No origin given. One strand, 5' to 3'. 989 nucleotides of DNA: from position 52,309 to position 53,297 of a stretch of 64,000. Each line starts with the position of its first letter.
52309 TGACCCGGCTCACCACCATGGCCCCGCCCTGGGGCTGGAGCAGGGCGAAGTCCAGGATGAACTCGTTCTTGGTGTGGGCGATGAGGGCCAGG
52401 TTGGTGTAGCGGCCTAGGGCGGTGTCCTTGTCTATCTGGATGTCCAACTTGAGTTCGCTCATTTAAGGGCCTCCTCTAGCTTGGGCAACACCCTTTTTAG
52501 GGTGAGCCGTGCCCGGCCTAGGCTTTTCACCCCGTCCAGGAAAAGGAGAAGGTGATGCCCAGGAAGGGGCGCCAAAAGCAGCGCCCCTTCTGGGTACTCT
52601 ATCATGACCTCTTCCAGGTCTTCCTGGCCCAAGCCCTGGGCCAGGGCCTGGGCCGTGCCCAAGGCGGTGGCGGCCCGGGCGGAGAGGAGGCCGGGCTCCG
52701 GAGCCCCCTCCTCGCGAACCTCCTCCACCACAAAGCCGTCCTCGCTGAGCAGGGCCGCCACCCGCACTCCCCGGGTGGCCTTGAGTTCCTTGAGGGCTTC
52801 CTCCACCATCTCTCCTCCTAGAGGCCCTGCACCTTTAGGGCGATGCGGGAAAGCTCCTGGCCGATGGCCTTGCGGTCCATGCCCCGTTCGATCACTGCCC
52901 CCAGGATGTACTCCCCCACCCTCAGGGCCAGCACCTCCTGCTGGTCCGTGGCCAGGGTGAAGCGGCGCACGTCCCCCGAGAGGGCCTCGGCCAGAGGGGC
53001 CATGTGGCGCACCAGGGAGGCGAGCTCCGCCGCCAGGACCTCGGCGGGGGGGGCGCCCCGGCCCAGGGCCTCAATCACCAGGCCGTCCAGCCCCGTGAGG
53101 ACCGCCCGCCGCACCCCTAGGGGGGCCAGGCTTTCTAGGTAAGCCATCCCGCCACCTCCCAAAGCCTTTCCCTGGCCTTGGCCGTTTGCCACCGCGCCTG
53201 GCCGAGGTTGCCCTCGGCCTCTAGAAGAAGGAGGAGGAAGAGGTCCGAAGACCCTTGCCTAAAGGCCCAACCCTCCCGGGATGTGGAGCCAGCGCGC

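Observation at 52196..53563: Coupled cassette of three divergent Roadblock/LC7 paralogs plus DUF3467, with no GTPase partner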

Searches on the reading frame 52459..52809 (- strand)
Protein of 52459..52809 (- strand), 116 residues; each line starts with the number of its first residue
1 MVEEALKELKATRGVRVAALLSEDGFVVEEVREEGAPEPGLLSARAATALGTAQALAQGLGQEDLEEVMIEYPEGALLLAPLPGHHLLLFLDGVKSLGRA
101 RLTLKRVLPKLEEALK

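Call 3: search_protein_families(library=pfam, proteins=[window:52459-52809:-], max_evalue=1)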
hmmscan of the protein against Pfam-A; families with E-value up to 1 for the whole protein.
window:52459-52809:- (116 aa): 2 families
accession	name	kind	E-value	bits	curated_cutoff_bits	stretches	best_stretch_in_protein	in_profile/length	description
PF03259.23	Robl_LC7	-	1.1e-11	44.7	23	1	1-85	1-84/91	Roadblock/LC7 domain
PF13399.11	LytR_C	-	0.14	13.6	22.2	1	16-64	18-66/86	LytR cell envelope-related transcriptional attenuator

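Call 4: search_protein_families(library=ncbifam, proteins=[window:52459-52809:-], max_evalue=1)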
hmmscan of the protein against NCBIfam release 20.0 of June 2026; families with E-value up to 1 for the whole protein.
window:52459-52809:- (116 aa): 1 family
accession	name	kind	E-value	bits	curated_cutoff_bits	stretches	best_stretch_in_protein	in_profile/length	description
NF052242.1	GTPaseActivMglBThm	equivalog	2.7e-07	30.8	200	1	2-115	16-133/161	GTPase-activating protein MglB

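Call 7: search_solved_structures(query=window:52459-52809:-, max_evalue=10)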
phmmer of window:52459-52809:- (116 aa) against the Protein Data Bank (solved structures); distinct sequences matched with E-value up to 10: 12.
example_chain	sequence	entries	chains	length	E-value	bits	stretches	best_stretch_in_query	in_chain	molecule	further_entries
3t1s_A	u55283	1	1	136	0.00016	24.9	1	4-110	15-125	Gliding protein MglB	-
1j3w_A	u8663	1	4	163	0.0002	24.5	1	4-109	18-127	Giding protein-mglB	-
3t1r_A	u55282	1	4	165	0.00026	24.1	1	4-110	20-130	Gliding protein MglB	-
3t1x_A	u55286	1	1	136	0.00064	22.9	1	4-106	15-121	Gliding protein MglB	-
3t12_B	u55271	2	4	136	0.00092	22.4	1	4-106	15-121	Gliding protein MglB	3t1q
3wae_A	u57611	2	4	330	0.0014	21.8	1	1-68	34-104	IRON ABC TRANSPORTER, PERIPLASMIC IRON-BINDING PROTEIN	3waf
4elo_A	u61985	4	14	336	0.0015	21.7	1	1-68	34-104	Iron ABC transporter, periplasmic iron-binding protein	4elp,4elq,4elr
7f8m_A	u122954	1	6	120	0.0083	19.3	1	4-113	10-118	Robl_LC7 domain-containing protein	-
3leq_A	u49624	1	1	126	0.019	18.1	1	16-111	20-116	uncharacterized protein cvnB5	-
7k47_A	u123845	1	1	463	0.022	18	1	10-80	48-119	Bifunctional protein GlmU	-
9jue_D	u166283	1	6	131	0.023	17.9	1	6-112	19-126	Roadblock/LC7 domain protein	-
6mtc_v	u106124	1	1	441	0.75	13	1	23-76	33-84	Interferon-related developmental regulator 2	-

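Call 71: search_solved_structures(query=A5, max_evalue=1)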
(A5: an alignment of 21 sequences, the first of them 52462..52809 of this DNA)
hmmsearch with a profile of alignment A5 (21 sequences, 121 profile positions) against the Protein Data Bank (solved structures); distinct sequences matched with E-value up to 1: 27.
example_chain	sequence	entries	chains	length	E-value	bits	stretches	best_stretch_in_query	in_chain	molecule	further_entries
6h5b_B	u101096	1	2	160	1.1e-08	38.1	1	4-118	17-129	MglB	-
6izw_B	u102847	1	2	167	1.2e-08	38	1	4-118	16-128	Gliding motility protein MglB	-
6hjm_A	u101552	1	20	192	1.4e-08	37.8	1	4-118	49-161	MglB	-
3leq_A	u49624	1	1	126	3.7e-08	36.4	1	4-120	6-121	uncharacterized protein cvnB5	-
7f8m_A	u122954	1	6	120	1.2e-07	34.7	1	3-117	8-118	Robl_LC7 domain-containing protein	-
7ct3_A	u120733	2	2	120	7.1e-07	32.3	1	7-117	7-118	Mutual gliding motility protein C (MglC) | Mutual gliding motility protein C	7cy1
3t1s_A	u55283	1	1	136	9.4e-07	31.9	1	4-118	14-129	Gliding protein MglB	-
3t1r_A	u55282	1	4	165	1.6e-06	31.1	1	4-118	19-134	Gliding protein MglB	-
9jue_D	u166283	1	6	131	4.6e-06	29.6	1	6-119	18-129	Roadblock/LC7 domain protein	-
3t1x_A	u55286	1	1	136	5.6e-06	29.4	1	4-117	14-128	Gliding protein MglB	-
3t12_B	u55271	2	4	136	6.8e-06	29.1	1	4-117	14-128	Gliding protein MglB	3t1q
1j3w_A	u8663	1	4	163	7.7e-06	28.9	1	4-118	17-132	Giding protein-mglB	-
9hef_A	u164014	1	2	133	1.2e-05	28.3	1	11-91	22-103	Serine protease inhibitor Rv3364c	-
7yh1_D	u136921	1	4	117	1.2e-05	28.3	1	4-116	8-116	Roadblock/LC7 domain protein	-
7f8f_A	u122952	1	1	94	0.011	18.7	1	3-78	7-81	Robl_LC7 domain-containing protein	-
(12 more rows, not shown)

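Call 78: search_protein_families(library=padloc, proteins=[window:52459-52809:-], max_evalue=0.01)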
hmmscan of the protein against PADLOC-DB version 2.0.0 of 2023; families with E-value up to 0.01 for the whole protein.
window:52459-52809:- (116 aa): 0 families

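Call 84: search_solved_structures(query=A5, max_evalue=1e-7, show_alignments=2)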
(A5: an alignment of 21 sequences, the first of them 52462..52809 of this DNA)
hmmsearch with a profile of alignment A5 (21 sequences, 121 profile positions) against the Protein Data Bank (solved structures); distinct sequences matched with E-value up to 1e-7: 4.
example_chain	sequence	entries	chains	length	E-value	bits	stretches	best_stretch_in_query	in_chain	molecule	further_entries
6h5b_B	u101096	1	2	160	1.1e-08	38.1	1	4-118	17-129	MglB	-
6izw_B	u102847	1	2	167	1.2e-08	38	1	4-118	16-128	Gliding motility protein MglB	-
6hjm_A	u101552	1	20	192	1.4e-08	37.8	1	4-118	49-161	MglB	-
3leq_A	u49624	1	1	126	3.7e-08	36.4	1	4-120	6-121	uncharacterized protein cvnB5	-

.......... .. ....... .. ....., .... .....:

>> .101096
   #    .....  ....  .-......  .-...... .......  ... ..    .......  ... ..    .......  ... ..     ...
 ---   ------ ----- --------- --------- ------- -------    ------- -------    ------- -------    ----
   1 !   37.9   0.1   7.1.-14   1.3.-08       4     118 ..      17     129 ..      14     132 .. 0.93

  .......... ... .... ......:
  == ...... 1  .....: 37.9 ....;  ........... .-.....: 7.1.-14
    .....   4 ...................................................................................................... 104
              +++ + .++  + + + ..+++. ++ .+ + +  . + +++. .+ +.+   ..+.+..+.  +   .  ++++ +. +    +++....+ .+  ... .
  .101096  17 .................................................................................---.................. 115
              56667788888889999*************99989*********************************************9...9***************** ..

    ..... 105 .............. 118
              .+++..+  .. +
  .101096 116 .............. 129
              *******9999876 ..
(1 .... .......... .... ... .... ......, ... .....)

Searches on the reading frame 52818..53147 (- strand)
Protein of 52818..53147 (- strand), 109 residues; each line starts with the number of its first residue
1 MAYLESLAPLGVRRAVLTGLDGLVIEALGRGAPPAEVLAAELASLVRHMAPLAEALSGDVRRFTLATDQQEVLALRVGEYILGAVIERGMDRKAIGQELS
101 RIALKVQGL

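Call 3: search_protein_families(library=pfam, proteins=[window:52818-53147:-], max_evalue=1)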
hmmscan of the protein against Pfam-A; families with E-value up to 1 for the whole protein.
window:52818-53147:- (109 aa): 3 families
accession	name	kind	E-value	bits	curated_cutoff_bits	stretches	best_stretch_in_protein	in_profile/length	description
PF03259.23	Robl_LC7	-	1.3e-07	31.7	23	1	11-85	14-89/91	Roadblock/LC7 domain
PF17763.6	Asparaginase_C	-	0.01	16.3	34.6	1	12-46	16-49/114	Glutaminase/Asparaginase C-terminal domain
PF00970.30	FAD_binding_6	-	0.087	13.6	21.1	1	54-83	8-38/99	Oxidoreductase FAD-binding domain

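Call 4: search_protein_families(library=ncbifam, proteins=[window:52818-53147:-], max_evalue=1)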
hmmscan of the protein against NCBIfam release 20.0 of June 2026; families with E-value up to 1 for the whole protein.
window:52818-53147:- (109 aa): 0 families

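Call 8: search_solved_structures(query=window:52818-53147:-, max_evalue=10)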
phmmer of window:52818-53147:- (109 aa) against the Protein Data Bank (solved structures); distinct sequences matched with E-value up to 10: 4.
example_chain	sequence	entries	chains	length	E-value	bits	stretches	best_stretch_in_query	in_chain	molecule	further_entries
2dkn_A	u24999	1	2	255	0.025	18.7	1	19-88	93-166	3-alpha-hydroxysteroid dehydrogenase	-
8qad_A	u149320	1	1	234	0.13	16.4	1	3-69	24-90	sc-apCC-6-LLIA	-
9r1o_A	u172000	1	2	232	0.53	14.4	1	15-68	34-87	sc-apCC-6-DPH-NR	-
9vfj_11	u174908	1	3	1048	0.71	14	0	13-46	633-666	LHCI-11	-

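Call 73: search_solved_structures(query=A6, max_evalue=1)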
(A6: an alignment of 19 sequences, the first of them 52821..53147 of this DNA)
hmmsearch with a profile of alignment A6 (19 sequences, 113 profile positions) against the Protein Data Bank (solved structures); distinct sequences matched with E-value up to 1: 20.
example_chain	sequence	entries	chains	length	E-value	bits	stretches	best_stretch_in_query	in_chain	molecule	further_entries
7f8f_A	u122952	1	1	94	1.5e-10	44.5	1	3-85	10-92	Robl_LC7 domain-containing protein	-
7f8m_A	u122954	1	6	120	3.8e-08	36.7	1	3-110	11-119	Robl_LC7 domain-containing protein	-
9hef_A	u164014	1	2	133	5e-06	29.9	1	9-106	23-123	Serine protease inhibitor Rv3364c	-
9e5c_5q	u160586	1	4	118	4.9e-05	26.7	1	3-97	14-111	Dynein light chain roadblock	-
3kye_A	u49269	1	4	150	6.7e-05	26.3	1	12-108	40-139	Roadblock/LC7 domain, Robl_LC7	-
3leq_A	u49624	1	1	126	9.5e-05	25.8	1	10-111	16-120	uncharacterized protein cvnB5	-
7ct3_A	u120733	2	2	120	0.00093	22.6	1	8-109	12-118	Mutual gliding motility protein C (MglC) | Mutual gliding motility protein C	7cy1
1z09_A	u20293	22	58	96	0.0027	21.1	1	2-87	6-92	Dynein light chain 2A, cytoplasmic | Dynein light chain roadblock-type 1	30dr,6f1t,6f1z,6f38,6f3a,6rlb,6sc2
3l7h_A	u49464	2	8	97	0.0032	20.9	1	2-86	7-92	RE64145p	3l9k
2e8j_A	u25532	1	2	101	0.0032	20.9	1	2-87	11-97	Dynein light chain 2A, cytoplasmic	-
9dgr_k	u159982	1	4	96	0.0035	20.8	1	2-87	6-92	Dynein light chain roadblock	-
2b95_A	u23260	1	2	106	0.0037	20.7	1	2-87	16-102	Dynein light chain 2A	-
2hz5_A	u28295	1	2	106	0.0037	20.7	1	2-87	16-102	Dynein light chain 2A, cytoplasmic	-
7yh1_D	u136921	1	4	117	0.012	19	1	2-106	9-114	Roadblock/LC7 domain protein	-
9jue_D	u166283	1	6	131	0.013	19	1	4-111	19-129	Roadblock/LC7 domain protein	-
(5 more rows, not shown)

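Call 78: search_protein_families(library=padloc, proteins=[window:52818-53147:-], max_evalue=0.01)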
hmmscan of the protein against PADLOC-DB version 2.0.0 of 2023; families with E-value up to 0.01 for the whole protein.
window:52818-53147:- (109 aa): 0 families
